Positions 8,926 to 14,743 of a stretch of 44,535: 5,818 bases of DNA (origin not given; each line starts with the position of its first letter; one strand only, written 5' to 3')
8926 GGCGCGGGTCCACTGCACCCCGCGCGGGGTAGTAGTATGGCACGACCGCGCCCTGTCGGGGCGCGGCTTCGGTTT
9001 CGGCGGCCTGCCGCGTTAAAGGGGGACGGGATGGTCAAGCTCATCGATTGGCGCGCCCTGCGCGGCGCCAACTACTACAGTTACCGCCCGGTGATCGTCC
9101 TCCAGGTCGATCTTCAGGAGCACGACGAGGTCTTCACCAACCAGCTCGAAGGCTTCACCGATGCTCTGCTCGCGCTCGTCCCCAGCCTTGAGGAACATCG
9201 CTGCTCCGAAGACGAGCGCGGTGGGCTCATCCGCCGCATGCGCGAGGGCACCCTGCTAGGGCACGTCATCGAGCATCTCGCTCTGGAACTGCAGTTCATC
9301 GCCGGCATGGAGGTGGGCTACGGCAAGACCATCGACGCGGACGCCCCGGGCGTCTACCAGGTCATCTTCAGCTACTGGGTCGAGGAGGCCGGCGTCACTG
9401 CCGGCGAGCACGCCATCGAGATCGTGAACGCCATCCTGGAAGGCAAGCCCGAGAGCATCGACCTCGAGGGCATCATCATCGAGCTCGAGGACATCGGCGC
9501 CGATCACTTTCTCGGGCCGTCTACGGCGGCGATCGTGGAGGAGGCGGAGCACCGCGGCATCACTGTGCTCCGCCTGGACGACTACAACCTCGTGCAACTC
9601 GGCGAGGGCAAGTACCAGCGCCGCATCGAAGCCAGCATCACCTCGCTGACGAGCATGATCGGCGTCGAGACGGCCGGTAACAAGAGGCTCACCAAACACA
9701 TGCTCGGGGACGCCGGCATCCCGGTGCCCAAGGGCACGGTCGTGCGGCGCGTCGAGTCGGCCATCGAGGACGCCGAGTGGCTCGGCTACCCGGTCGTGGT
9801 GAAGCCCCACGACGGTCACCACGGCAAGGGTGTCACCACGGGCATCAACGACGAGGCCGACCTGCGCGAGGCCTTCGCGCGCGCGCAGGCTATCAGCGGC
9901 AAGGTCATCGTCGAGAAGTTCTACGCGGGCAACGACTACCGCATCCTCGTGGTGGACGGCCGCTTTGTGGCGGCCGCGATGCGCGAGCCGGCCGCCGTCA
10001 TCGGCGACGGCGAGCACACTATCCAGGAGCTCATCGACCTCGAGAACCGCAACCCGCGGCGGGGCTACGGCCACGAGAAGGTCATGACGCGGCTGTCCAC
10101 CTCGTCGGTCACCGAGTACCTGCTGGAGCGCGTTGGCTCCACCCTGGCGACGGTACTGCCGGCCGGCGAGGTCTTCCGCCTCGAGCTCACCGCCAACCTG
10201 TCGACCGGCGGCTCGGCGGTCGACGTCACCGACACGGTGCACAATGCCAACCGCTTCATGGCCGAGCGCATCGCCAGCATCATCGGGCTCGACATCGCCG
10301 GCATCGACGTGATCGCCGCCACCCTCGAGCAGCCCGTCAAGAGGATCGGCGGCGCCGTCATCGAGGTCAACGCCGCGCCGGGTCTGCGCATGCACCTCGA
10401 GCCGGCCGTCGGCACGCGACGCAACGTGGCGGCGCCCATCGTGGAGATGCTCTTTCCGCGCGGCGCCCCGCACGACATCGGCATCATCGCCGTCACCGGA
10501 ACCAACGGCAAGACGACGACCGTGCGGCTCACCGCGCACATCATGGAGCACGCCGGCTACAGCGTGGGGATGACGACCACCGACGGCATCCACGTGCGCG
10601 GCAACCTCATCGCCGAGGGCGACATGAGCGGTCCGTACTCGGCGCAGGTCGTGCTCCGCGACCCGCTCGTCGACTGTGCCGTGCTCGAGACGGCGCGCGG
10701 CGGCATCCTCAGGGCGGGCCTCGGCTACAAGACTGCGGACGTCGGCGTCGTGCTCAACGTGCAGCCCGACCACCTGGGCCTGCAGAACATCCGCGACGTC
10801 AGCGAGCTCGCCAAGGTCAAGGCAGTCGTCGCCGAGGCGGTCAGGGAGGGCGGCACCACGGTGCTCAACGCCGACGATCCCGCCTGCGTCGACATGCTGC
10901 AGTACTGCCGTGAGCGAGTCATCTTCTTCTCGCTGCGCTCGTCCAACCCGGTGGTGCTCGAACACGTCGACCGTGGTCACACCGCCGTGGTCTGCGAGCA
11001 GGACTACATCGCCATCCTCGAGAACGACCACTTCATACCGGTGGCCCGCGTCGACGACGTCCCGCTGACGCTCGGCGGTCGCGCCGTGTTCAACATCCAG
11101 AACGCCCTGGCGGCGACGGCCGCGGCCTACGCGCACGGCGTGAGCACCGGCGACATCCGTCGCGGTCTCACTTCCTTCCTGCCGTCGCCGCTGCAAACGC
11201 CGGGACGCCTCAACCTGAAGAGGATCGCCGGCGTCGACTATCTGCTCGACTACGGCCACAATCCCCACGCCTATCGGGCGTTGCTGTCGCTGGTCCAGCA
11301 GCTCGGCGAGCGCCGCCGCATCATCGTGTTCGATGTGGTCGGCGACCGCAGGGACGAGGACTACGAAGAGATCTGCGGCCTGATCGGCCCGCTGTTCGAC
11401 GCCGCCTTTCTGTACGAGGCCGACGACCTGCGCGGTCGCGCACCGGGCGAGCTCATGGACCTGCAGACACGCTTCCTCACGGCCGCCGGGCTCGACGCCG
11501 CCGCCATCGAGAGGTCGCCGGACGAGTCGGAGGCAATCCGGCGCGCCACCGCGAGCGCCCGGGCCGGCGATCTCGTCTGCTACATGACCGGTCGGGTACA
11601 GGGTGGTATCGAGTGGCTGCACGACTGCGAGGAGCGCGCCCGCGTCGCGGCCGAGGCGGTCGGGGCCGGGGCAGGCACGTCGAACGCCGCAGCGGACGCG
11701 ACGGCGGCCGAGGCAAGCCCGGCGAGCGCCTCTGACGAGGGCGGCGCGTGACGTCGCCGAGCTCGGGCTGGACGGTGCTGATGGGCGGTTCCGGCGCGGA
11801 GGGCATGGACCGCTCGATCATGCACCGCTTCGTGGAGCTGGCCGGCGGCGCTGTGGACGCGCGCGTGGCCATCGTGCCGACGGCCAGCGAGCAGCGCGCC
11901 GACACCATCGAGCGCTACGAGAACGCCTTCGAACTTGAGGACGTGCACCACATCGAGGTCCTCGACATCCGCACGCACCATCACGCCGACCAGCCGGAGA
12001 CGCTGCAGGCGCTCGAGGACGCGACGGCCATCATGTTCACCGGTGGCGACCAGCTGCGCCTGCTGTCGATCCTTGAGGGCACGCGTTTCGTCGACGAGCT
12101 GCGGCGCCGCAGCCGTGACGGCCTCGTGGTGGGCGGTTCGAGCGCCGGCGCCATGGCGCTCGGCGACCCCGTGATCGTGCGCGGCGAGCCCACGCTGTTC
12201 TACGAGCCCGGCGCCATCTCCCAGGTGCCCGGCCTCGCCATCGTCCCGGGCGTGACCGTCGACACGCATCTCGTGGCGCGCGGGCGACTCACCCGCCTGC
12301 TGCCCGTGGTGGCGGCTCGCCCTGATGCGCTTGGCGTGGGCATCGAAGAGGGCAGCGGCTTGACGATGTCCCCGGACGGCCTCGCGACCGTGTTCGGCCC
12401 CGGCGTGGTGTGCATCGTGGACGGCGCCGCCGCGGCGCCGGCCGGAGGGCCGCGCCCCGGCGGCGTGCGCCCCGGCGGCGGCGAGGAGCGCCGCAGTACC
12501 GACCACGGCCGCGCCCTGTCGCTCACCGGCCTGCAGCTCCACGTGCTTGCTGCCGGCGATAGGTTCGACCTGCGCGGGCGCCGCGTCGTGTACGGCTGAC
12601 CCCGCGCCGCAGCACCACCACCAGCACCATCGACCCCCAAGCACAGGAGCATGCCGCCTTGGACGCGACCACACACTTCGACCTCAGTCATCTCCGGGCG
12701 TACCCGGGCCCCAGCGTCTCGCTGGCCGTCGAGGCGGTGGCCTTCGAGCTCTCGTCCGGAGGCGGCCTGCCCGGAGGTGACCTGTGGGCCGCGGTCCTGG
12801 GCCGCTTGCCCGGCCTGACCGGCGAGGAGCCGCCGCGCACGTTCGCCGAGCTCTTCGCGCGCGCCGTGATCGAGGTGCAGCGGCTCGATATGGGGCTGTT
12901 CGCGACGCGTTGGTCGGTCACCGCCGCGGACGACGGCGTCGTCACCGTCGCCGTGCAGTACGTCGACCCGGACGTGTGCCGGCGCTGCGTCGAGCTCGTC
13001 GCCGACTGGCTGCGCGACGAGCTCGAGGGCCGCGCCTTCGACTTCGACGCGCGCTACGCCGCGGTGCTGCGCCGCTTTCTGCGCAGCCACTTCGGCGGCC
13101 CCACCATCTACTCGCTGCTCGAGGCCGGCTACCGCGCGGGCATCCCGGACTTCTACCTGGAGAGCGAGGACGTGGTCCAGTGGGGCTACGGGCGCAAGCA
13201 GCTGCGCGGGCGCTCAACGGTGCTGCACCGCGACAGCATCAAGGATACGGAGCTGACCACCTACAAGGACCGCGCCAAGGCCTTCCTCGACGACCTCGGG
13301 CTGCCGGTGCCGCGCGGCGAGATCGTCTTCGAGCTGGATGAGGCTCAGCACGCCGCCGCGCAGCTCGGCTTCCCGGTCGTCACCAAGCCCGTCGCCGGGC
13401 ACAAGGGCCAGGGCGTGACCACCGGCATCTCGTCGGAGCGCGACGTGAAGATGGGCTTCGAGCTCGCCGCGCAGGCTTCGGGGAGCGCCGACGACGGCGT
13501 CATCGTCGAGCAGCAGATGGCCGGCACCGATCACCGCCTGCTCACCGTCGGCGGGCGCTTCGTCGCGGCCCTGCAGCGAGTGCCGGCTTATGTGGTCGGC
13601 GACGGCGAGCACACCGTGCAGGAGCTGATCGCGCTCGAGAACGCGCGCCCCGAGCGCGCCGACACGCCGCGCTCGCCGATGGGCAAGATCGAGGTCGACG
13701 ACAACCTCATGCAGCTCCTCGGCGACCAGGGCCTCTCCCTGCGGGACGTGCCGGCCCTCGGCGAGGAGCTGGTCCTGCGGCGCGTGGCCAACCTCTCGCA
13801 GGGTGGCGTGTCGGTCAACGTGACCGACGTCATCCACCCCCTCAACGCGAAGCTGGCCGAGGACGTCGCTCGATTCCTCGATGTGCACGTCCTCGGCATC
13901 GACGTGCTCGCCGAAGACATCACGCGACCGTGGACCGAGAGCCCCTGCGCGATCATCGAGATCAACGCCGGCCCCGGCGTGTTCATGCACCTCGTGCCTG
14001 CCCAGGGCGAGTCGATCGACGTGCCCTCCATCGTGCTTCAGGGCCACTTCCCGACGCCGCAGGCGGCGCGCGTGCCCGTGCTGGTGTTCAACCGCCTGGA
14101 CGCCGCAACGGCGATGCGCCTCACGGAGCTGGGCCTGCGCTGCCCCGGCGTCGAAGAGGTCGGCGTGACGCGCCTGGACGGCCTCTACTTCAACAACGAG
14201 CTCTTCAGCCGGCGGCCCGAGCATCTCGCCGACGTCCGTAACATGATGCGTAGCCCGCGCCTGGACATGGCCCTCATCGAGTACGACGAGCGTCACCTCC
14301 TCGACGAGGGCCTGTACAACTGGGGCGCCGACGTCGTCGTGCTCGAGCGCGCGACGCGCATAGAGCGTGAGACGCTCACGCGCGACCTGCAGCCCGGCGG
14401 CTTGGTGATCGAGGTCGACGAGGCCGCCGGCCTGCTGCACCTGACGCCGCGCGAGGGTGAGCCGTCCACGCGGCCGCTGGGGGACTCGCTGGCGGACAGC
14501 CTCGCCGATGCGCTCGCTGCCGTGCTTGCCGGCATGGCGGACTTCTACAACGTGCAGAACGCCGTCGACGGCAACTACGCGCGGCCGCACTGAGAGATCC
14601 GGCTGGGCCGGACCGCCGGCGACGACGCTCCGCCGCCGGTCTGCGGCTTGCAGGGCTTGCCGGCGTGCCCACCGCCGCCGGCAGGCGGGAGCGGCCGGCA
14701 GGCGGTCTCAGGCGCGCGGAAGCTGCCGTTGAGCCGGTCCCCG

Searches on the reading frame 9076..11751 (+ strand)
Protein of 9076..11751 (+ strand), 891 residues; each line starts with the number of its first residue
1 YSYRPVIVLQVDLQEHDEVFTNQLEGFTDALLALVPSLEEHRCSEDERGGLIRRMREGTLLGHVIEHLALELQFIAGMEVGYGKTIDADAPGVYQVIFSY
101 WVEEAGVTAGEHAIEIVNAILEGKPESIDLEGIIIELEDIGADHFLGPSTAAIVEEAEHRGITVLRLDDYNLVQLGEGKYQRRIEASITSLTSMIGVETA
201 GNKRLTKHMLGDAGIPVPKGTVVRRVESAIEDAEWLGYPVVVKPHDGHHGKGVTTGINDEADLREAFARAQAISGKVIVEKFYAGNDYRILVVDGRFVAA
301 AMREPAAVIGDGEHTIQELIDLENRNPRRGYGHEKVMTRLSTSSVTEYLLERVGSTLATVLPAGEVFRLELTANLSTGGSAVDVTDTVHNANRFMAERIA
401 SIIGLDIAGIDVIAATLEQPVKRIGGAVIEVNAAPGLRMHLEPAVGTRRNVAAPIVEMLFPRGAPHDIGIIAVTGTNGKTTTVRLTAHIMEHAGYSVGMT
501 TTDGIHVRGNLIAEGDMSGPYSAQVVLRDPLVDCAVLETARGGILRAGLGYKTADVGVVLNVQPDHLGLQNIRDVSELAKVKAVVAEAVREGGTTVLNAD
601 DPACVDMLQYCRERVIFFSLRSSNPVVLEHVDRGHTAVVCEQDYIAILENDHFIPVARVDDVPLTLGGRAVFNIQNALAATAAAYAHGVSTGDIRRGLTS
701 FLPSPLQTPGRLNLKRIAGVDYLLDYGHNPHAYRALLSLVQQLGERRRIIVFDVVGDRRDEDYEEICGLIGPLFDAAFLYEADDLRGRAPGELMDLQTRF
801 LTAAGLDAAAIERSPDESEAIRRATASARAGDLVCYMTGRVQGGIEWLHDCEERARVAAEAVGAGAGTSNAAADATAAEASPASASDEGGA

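Call 30: search_protein_families(library=pfam, proteins=[window:9076-11751:+], max_evalue=0.001)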
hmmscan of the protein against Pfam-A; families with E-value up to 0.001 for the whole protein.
window:9076-11751:+ (891 aa): 11 families
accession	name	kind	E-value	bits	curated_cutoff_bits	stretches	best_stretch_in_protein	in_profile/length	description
PF18921.5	Cyanophycin_syn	-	1.9e-40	137.9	27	1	9-121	2-114/115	Cyanophycin synthase-like N-terminal domain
PF08245.18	Mur_ligase_M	-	6.3e-21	75.7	24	1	473-684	1-200/200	Mur ligase middle domain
PF02875.26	Mur_ligase_C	-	2.5e-16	61.1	28.4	1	710-837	1-124/127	Mur ligase, glutamate ligase domain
PF08443.16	RimK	-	2.2e-11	44.1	21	1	201-303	2-105/188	RimK-like ATP-grasp domain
PF07478.18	Dala_Dala_lig_C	-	3.1e-07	30.5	24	1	211-299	3-98/204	D-ala D-ala ligase C-terminus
PF02786.22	CPSase_L_D2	-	3.2e-07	30.5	19.8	1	203-284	2-90/211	Carbamoyl-phosphate synthase L chain, ATP binding domain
PF13549.11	ATP-grasp_5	-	3.8e-06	26.9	27.6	1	205-269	14-83/221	ATP-grasp domain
PF02222.28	ATP-grasp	-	1.5e-05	25.1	27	1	209-282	2-75/179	ATP-grasp domain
PF02955.21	GSH-S_ATP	-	2.2e-05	24.4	23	0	221-304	15-103/175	Prokaryotic glutathione synthetase, ATP-grasp domain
PF02655.19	ATP-grasp_3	-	8.4e-05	23.2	23.2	0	200-293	1-79/160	ATP-grasp domain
PF14397.11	ATPgrasp_ST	-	0.00028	20.6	31.4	0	199-258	18-81/278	Sugar-transfer associated ATP-grasp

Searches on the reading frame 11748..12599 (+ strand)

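Call 30: search_protein_families(library=pfam, proteins=[window:11748-12599:+], max_evalue=0.001)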
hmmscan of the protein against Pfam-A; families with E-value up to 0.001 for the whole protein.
window:11748-12599:+ (283 aa): 1 family
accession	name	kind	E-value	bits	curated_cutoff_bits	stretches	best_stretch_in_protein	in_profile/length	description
PF03575.23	Peptidase_S51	-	6.1e-23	82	23.9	1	10-211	2-202/206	Peptidase family S51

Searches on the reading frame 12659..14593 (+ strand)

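Call 30: search_protein_families(library=pfam, proteins=[window:12659-14593:+], max_evalue=0.001)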
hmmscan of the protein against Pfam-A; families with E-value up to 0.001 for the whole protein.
window:12659-14593:+ (644 aa): 6 families
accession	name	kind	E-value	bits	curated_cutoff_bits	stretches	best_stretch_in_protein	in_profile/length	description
PF13549.11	ATP-grasp_5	-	2.9e-06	27.3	27.6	1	202-286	11-105/221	ATP-grasp domain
PF02786.22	CPSase_L_D2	-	5e-06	26.6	19.8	1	203-290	2-92/211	Carbamoyl-phosphate synthase L chain, ATP binding domain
PF02955.21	GSH-S_ATP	-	5e-06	26.5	23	0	239-310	33-105/175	Prokaryotic glutathione synthetase, ATP-grasp domain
PF08443.16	RimK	-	1.4e-05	25.3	21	0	205-308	6-106/188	RimK-like ATP-grasp domain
PF01071.24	GARS_A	-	9.6e-05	22.7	27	1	203-296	3-98/194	Phosphoribosylglycinamide synthetase, ATP-grasp (A) domain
PF02222.28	ATP-grasp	-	0.0005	20.2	27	1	209-286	2-75/179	ATP-grasp domain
